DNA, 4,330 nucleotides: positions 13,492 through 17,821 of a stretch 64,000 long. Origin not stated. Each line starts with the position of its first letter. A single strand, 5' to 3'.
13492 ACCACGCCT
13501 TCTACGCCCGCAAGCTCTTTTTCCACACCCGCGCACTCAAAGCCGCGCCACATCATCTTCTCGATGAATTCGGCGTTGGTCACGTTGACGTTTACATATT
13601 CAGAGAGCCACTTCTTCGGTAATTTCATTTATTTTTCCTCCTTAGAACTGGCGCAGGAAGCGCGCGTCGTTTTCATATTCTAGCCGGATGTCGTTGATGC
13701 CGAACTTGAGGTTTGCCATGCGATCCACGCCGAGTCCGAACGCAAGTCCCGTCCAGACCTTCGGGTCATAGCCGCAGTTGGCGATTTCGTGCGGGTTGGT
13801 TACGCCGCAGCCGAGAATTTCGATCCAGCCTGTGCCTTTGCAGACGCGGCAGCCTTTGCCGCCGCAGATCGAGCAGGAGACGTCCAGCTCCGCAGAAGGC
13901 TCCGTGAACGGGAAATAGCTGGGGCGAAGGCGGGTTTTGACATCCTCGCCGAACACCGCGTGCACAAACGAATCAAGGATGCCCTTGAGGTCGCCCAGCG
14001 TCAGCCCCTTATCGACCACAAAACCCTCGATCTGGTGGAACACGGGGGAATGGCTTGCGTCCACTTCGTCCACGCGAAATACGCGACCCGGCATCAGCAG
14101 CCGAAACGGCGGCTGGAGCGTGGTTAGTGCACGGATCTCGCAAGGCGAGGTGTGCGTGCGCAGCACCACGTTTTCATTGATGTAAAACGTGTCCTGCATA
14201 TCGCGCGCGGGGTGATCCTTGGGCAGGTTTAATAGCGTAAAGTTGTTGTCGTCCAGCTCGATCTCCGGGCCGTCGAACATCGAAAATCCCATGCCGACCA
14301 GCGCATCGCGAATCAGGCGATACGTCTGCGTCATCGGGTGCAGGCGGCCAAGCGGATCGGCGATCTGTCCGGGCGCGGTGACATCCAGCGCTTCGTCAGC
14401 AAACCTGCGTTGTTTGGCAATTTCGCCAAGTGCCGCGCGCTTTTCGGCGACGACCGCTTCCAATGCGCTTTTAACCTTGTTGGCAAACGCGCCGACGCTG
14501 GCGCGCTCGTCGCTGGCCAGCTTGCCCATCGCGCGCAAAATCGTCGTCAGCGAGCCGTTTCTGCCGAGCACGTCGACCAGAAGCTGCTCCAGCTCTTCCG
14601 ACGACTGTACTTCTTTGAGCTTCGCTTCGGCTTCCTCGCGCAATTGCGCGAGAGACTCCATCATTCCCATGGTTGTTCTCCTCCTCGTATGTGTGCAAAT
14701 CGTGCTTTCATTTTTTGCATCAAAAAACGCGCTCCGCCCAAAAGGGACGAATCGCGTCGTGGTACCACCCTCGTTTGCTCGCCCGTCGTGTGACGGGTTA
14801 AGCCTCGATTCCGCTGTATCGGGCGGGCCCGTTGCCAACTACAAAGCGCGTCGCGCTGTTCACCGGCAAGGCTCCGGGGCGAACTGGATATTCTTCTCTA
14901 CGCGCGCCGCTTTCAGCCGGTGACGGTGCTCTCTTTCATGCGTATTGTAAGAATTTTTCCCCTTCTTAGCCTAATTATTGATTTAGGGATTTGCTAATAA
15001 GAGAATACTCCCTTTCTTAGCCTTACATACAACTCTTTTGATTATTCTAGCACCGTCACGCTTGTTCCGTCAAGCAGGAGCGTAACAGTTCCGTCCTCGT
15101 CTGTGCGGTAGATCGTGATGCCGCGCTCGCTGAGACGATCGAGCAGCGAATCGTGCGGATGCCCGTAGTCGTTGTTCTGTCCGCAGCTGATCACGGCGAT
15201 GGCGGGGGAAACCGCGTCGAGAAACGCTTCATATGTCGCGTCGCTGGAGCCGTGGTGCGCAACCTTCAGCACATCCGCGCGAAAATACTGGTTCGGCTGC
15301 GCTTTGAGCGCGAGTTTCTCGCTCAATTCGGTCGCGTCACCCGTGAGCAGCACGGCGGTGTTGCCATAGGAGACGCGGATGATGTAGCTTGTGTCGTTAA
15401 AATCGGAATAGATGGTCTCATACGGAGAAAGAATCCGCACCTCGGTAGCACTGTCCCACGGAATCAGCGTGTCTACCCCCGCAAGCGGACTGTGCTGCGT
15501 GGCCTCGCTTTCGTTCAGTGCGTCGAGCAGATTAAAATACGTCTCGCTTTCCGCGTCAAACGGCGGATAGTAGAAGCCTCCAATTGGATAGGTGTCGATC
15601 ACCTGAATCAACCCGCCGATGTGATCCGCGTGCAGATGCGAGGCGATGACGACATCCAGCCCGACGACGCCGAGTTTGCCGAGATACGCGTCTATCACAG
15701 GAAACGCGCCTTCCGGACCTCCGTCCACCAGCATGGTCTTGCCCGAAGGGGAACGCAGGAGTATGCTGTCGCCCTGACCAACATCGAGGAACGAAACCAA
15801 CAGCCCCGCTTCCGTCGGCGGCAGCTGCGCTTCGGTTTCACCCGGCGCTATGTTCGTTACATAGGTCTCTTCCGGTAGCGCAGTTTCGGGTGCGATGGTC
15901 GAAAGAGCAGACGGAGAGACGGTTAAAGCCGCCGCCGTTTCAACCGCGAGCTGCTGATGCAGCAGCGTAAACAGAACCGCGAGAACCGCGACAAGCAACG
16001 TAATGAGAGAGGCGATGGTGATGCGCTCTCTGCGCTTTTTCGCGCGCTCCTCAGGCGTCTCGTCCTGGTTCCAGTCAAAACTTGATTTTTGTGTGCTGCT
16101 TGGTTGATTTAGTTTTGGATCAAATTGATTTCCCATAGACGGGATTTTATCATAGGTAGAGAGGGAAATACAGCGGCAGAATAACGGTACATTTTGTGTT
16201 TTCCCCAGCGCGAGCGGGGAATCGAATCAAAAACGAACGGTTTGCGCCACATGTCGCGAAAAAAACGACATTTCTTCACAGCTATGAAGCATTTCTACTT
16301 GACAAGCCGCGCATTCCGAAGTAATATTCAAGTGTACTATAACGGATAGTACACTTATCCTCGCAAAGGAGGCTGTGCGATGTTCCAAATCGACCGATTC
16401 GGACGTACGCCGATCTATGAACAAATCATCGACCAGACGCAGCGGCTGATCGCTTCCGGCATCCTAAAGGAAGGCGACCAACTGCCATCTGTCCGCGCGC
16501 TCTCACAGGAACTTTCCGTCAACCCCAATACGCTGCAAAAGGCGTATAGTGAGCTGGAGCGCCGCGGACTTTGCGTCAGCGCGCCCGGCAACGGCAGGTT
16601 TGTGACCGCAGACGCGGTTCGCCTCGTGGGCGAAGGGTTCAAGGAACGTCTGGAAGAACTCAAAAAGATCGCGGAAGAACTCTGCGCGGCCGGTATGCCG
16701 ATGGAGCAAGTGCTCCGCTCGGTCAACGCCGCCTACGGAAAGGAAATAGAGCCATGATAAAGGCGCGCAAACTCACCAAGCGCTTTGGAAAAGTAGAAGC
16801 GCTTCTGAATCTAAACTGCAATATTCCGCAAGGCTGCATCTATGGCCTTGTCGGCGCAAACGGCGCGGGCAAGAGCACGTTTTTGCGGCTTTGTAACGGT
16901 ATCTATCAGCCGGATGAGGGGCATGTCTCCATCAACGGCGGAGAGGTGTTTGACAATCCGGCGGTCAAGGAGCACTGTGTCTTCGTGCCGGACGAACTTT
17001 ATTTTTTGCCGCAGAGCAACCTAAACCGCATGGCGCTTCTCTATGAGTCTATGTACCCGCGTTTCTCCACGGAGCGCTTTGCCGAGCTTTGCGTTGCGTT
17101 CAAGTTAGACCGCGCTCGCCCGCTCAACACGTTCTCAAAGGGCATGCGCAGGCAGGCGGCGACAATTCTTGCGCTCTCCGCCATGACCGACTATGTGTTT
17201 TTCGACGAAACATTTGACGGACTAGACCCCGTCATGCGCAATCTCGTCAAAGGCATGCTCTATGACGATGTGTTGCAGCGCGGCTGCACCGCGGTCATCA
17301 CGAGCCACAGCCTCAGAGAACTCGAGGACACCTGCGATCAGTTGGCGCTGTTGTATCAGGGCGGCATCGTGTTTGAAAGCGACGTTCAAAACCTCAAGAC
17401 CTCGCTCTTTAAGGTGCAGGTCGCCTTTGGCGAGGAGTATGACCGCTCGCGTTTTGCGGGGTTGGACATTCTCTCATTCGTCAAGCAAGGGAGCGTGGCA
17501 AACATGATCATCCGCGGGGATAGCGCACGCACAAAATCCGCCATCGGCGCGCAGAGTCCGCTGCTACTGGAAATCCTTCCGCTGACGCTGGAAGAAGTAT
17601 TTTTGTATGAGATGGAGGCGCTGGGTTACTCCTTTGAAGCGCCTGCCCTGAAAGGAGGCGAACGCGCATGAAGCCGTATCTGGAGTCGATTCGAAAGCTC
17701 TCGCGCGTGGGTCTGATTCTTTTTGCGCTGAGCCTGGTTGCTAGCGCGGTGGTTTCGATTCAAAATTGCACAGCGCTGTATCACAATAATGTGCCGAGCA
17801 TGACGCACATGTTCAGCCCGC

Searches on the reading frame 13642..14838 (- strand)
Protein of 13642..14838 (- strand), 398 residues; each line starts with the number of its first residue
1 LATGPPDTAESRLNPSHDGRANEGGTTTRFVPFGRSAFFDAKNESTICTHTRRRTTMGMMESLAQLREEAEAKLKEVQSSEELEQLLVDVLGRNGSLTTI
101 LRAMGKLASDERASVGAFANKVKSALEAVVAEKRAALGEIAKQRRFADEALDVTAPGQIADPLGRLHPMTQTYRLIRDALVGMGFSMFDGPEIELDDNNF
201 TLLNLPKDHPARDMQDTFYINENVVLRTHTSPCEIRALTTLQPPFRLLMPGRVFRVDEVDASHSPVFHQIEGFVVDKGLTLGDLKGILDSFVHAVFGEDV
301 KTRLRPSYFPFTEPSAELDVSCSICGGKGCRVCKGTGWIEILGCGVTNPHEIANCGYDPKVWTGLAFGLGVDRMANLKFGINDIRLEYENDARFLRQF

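Call 15: search_protein_families(library=ncbifam, proteins=[window:13642-14838:-], max_evalue=0.00001)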
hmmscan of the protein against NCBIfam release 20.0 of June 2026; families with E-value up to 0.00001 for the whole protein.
window:13642-14838:- (398 aa): 5 families
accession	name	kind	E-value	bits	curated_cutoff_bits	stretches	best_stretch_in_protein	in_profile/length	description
TIGR00468.1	pheS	equivalog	1.1e-87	294.4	237.45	1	98-398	3-322/324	phenylalanine--tRNA ligase subunit alpha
NF003210.0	PRK04172.1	equivalog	8.7e-58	196.3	350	2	222-397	330-490/496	phenylalanine--tRNA ligase subunit alpha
NF051887.1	PheS_related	equivalog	8.4e-43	146.8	300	1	160-398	5-239/349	PheS-related mystery ligase SrmL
TIGR00469.1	pheS_mito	equivalog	9.8e-37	126.7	258.35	2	174-277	49-160/451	phenylalanine--tRNA ligase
TIGR00470.1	sepS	equivalog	1.8e-06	26.7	380.65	0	241-385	204-338/533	O-phosphoserine--tRNA ligase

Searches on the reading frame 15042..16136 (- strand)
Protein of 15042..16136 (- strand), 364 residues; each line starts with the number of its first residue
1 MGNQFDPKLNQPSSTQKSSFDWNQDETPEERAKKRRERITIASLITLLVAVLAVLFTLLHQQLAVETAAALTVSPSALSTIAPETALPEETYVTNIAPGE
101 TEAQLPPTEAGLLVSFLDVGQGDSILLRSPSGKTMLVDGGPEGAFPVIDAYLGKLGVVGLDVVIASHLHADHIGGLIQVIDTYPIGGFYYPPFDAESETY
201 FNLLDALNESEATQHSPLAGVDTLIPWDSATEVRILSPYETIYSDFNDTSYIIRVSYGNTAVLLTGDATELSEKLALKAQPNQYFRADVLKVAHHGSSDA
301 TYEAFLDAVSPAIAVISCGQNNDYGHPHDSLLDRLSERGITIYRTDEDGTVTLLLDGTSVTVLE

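Call 16: search_protein_families(library=ncbifam, proteins=[window:15042-16136:-], max_evalue=0.00001)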
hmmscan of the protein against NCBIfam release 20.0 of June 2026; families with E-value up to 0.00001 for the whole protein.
window:15042-16136:- (364 aa): 4 families
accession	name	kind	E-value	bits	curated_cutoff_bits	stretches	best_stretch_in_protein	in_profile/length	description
TIGR00361.1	ComEC_Rec2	equivalog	2.1e-35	122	190.05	1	112-349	441-663/663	DNA internalization-related competence protein ComEC/Rec2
NF008580.0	PRK11539.1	equivalog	4.2e-24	84.9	969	1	113-358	504-731/758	ComEC family protein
NF049846.1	blaAHM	exception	4.9e-23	81.5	590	1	115-362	66-302/304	AHM family subclass B3-like metallo-beta-lactamase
NF041809.1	Avs1a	equivalog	4.1e-16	58.7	420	1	243-343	248-349/387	AVAST type 1 anti-phage system MBL fold metallo-hydrolase Avs1a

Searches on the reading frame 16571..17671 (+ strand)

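Call 16: search_protein_families(library=ncbifam, proteins=[window:16571-17671:+], max_evalue=0.00001)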
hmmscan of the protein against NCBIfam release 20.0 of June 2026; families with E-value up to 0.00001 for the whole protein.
window:16571-17671:+ (366 aa): 147 families (the best 25 are shown)
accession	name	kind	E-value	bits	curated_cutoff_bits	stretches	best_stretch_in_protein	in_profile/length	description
NF047565.1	PSM_export_PmtA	equivalog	2.5e-35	122.1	350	1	78-279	17-219/282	phenol-soluble modulin export ABC transporter ATP-binding protein PmtA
TIGR01188.1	drrA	subfamily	2e-34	119.2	312.45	1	70-285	1-221/302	daunorubicin resistance ABC transporter, ATP-binding protein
TIGR03740.1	galliderm_ABC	subfamily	1.9e-24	86.6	309.75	1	64-274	2-210/223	lantibiotic protection ABC transporter ATP-binding subunit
TIGR04406.1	LPS_export_lptB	equivalog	7.3e-23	81.1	240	1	63-290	2-237/239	LPS export ABC transporter ATP-binding protein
TIGR03522.1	GldA_ABC_ATP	equivalog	2e-22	80.1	402.6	1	63-312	3-259/301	gliding motility-associated ABC transporter ATP-binding subunit GldA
NF010060.0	PRK13537.1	equivalog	3.7e-22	78.6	521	1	58-280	11-238/314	nodulation factor ABC transporter ATP-binding protein NodI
TIGR04521.1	ECF_ATPase_2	equivalog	9.1e-22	77.4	330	2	75-129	18-72/279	energy-coupling factor transporter ATPase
NF010059.0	PRK13536.1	equivalog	1.2e-21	76.8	549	1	61-275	42-261/342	nodulation factor ABC transporter ATP-binding protein NodI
NF033858.1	ABC2_perm_RbbA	equivalog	4.4e-21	74.5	1050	1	55-275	259-484/909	ribosome-associated ATPase/putative transporter RbbA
TIGR01288.1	nodI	equivalog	1.9e-19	69.8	424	1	66-272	8-219/303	nodulation factor ABC transporter ATP-binding protein NodI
TIGR03864.1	PQQ_ABC_ATP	hypoth_equivalog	8.1e-19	68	302.25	1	63-278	2-222/236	ABC transporter, ATP-binding subunit, PQQ-dependent alcohol dehydrogenase system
NF011967.0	PRK15439.1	equivalog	2.4e-18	65.8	586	1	59-277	8-229/510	autoinducer 2 ABC transporter ATP-binding protein LsrA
TIGR02315.1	ABC_phnC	equivalog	3.5e-18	65.9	266.1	1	62-280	1-238/243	phosphonate ABC transporter ATP-binding protein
TIGR00968.1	3a0106s01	subfamily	4.7e-18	65.6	342.75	1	65-267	3-210/237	sulfate ABC transporter ATP-binding protein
NF050108.1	galactan_ABC_ATP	equivalog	5.6e-18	65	400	1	70-274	37-235/244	galactan export ABC transporter ATP-binding subunit Wzt/RfbE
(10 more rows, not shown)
